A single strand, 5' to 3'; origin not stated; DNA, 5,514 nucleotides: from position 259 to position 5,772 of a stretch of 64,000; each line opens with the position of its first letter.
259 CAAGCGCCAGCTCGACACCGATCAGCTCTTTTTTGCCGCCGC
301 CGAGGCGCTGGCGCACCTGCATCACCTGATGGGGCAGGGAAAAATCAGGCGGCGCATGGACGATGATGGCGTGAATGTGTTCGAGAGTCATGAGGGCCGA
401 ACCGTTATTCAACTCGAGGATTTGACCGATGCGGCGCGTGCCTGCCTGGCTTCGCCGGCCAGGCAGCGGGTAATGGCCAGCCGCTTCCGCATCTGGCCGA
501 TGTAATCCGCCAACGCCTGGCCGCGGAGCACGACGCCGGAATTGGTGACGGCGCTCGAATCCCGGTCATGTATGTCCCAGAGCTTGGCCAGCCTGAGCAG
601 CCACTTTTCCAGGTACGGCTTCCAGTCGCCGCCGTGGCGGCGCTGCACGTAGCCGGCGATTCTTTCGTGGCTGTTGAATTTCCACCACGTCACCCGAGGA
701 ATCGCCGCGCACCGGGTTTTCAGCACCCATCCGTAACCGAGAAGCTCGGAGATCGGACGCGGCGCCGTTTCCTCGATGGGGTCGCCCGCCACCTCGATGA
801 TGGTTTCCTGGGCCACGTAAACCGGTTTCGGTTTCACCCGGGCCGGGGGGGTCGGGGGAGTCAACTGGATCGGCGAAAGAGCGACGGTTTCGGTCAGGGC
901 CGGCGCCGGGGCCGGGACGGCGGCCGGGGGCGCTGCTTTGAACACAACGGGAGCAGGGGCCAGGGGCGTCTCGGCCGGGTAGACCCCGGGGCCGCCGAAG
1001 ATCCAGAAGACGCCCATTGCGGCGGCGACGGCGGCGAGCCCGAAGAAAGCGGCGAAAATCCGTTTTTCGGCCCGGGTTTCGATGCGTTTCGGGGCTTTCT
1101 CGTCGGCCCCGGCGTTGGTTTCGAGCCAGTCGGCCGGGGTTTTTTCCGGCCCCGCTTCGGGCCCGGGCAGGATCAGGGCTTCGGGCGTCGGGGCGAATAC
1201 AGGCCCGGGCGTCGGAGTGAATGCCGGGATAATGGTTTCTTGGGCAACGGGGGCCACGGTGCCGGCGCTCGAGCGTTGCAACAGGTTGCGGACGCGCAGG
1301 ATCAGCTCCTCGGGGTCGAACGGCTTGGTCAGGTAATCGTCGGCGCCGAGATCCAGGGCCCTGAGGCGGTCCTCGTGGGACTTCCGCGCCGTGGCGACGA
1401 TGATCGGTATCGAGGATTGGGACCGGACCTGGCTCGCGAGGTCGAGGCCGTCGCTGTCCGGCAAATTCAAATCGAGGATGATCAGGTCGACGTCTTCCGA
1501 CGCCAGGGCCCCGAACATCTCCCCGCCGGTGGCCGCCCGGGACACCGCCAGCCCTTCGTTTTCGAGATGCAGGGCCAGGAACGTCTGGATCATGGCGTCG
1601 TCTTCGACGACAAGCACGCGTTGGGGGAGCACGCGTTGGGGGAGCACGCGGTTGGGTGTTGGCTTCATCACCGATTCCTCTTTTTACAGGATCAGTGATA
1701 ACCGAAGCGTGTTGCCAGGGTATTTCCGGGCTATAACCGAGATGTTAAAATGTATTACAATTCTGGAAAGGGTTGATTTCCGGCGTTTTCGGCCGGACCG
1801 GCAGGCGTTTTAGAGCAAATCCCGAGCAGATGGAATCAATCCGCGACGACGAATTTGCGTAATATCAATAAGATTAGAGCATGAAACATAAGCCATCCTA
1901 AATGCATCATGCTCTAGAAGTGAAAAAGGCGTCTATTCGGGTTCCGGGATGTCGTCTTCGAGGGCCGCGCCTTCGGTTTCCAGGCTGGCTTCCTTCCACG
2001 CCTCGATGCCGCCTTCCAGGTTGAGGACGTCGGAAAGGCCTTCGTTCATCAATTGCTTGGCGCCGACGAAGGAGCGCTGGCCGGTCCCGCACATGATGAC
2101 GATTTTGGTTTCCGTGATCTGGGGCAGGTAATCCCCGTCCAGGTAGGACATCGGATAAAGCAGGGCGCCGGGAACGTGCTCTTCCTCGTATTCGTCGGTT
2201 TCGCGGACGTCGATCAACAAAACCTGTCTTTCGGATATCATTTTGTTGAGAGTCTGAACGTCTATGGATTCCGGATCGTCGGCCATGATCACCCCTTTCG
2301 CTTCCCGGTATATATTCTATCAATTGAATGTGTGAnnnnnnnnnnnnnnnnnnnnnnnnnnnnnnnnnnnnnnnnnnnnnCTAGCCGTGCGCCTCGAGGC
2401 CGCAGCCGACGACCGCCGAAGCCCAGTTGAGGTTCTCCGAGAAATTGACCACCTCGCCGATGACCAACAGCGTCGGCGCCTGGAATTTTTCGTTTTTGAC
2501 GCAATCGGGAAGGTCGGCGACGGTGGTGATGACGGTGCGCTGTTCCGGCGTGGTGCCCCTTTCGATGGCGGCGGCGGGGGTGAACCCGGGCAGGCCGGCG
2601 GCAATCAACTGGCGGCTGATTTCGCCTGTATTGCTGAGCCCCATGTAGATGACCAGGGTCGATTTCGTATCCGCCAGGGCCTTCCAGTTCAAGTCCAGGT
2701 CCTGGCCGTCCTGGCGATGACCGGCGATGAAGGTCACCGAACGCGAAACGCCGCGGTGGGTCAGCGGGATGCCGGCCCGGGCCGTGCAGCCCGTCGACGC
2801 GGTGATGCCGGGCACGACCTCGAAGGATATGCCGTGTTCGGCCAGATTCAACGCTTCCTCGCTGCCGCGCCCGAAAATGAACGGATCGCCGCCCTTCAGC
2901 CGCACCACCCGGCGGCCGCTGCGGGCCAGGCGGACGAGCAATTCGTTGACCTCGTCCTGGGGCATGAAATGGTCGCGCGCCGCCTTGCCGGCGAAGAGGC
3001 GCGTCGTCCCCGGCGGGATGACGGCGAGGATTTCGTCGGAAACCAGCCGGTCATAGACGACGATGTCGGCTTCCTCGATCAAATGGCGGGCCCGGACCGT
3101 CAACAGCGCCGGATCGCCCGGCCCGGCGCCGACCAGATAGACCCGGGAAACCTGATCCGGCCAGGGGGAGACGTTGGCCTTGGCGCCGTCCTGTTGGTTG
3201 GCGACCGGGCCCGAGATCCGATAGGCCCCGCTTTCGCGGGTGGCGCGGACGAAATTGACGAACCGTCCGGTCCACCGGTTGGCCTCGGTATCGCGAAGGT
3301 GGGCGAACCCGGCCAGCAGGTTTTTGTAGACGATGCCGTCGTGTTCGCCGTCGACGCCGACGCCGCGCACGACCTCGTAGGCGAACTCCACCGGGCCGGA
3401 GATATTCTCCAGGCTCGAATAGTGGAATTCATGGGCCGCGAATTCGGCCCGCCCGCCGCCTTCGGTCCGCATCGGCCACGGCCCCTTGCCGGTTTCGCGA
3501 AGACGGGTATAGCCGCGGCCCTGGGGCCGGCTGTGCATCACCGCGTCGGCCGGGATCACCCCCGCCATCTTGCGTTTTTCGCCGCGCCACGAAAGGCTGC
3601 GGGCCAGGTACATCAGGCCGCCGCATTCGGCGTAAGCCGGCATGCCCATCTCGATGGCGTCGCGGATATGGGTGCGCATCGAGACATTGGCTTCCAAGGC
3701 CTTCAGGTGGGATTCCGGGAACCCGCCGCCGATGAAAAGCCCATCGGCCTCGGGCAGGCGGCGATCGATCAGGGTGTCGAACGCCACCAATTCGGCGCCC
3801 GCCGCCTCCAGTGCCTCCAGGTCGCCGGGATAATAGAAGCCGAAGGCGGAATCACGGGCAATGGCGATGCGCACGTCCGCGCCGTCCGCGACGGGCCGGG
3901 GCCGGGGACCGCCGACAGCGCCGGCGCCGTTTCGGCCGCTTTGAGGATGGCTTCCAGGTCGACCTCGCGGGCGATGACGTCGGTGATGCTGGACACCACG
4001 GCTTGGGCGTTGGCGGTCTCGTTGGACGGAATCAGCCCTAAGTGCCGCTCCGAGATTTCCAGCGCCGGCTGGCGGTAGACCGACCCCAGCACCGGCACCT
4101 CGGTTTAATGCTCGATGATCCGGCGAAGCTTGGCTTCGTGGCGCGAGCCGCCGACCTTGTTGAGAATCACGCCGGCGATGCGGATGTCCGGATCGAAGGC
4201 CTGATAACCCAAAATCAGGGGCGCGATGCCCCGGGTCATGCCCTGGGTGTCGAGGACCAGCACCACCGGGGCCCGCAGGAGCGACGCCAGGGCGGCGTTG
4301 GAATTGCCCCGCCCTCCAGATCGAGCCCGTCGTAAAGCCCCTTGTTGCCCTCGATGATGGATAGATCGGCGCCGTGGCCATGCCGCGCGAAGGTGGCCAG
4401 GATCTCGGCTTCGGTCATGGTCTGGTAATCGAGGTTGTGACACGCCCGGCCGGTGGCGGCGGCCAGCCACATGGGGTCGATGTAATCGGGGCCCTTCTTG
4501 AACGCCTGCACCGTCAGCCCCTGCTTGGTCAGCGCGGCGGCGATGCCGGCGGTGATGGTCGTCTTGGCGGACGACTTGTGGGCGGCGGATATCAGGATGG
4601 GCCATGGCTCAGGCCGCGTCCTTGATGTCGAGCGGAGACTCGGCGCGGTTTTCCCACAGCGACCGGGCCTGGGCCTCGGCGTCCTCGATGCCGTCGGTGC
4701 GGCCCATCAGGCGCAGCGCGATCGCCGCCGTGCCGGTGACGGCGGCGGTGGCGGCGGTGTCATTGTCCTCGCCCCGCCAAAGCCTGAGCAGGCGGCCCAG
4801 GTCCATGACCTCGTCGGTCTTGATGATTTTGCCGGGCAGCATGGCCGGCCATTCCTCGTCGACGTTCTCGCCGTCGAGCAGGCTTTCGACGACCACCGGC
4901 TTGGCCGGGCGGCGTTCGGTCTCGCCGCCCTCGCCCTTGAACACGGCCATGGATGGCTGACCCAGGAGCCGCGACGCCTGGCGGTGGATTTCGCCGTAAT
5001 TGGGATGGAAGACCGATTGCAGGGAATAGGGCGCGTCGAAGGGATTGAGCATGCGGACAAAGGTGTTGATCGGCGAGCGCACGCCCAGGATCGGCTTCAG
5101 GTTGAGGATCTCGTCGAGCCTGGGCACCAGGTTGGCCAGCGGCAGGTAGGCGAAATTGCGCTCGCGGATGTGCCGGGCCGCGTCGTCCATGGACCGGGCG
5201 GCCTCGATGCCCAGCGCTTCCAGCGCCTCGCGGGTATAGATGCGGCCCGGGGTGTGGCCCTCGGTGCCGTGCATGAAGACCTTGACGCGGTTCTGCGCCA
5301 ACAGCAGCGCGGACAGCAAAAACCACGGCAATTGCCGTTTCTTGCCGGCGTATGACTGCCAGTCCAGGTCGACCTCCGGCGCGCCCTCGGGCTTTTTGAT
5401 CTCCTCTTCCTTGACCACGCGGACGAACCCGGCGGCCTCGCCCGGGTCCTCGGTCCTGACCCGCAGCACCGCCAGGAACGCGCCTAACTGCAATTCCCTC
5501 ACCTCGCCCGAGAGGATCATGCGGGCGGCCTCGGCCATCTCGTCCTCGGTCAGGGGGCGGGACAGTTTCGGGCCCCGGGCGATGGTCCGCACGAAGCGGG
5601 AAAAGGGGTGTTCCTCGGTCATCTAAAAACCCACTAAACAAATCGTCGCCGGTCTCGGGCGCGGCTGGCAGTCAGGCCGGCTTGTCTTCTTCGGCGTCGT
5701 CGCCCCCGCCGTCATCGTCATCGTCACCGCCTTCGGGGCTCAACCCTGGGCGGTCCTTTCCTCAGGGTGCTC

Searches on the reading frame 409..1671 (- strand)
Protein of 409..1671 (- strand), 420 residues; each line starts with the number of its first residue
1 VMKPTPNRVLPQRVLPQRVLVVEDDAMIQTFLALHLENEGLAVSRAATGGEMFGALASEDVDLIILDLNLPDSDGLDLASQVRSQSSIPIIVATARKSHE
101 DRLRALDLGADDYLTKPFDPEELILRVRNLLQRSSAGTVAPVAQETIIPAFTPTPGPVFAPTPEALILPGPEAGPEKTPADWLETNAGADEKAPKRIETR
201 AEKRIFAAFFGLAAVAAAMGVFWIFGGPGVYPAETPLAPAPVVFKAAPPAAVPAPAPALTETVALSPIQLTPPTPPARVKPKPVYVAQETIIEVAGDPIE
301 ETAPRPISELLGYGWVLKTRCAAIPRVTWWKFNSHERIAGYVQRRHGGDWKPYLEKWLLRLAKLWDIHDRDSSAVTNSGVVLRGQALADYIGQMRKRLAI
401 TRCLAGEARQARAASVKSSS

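Call 84: search_protein_families(library=pfam, proteins=[window:409-1671:-], max_evalue=0.00001)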
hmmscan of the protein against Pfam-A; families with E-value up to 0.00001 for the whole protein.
window:409-1671:- (420 aa): 1 family
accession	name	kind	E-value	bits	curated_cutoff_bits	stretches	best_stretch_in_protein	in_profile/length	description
PF00072.30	Response_reg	-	7.6e-29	100.6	30.2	1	19-127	1-110/111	Response regulator receiver domain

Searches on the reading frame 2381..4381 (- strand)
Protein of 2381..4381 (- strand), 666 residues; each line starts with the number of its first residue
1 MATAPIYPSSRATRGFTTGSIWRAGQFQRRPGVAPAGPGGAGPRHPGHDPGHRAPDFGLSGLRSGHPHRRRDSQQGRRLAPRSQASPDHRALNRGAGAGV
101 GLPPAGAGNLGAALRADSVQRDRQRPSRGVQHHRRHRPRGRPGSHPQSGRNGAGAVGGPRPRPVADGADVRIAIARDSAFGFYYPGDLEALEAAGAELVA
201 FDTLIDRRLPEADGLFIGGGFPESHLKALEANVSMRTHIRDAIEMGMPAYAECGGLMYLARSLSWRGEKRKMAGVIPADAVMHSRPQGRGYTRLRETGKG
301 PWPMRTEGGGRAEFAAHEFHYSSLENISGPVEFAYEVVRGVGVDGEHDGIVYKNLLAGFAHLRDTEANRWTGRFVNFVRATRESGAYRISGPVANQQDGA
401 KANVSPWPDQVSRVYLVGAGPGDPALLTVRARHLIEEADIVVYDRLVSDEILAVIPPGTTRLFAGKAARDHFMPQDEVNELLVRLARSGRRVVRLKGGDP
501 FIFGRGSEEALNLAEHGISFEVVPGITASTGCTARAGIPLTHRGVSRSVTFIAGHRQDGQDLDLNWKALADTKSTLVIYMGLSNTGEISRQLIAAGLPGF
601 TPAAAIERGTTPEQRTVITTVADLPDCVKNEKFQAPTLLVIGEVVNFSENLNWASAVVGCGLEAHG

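Call 84: search_protein_families(library=pfam, proteins=[window:2381-4381:-], max_evalue=0.00001)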
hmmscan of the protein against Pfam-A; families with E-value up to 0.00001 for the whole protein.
window:2381-4381:- (666 aa): 2 families
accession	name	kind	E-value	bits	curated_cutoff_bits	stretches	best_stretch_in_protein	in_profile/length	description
PF00590.25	TP_methylase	-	4.5e-57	193.8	27.8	1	413-624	1-211/212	Tetrapyrrole (Corrin/Porphyrin) Methylases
PF07685.20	GATase_3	-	6.2e-32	111.2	27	1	171-362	1-189/196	CobB/CobQ-like glutamine amidotransferase domain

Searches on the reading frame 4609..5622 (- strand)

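Call 84: search_protein_families(library=pfam, proteins=[window:4609-5622:-], max_evalue=0.00001)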
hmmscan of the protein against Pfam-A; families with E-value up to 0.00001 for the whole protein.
window:4609-5622:- (337 aa): 2 families
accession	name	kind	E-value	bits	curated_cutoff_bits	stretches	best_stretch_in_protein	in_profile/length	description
PF02885.22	Glycos_trans_3N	-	3.4e-13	49.6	26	1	15-71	8-60/63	Glycosyl transferase family, helical bundle domain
PF00591.27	Glycos_transf_3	-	2.1e-07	31.3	27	1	103-258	23-176/253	Glycosyl transferase family, a/b domain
